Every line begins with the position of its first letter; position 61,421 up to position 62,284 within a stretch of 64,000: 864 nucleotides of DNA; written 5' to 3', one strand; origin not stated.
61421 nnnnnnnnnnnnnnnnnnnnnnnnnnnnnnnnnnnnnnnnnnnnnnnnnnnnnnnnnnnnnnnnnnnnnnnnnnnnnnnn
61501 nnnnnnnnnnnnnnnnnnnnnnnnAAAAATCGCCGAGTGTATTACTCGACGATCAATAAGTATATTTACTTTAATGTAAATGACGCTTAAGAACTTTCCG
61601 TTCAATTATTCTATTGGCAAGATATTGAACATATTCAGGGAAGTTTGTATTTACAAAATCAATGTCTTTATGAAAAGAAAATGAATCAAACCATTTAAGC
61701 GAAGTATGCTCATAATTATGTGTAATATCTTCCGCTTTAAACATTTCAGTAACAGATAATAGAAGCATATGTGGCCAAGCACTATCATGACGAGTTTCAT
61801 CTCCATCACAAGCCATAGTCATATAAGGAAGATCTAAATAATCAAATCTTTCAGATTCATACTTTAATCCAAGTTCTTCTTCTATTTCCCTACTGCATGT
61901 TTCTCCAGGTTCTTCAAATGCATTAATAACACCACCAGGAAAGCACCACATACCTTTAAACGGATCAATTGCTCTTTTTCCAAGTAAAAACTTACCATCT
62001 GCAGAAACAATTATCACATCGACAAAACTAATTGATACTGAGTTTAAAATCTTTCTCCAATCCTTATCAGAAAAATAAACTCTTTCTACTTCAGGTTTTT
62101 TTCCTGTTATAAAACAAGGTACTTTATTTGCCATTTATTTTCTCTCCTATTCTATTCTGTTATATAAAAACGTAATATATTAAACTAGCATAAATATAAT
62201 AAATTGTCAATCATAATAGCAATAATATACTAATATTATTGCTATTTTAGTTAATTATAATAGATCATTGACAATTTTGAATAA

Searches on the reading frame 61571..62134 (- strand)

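Call 83: search_protein_families(library=pfam, max_evalue=0.01, proteins=[window:61571-62134:-])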
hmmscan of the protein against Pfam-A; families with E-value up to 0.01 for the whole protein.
window:61571-62134:- (187 aa): 3 families
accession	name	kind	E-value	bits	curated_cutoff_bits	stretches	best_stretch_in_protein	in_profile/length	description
PF00293.34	NUDIX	-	3.4e-14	53.4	21.1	1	38-150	6-114/134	NUDIX domain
PF14815.12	NUDIX_4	-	6.1e-06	26.4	35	1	41-93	4-54/113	NUDIX domain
PF22327.2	Nudt16-like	-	0.0023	18.3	27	1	59-101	31-74/161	U8 snoRNA-decapping enzyme-like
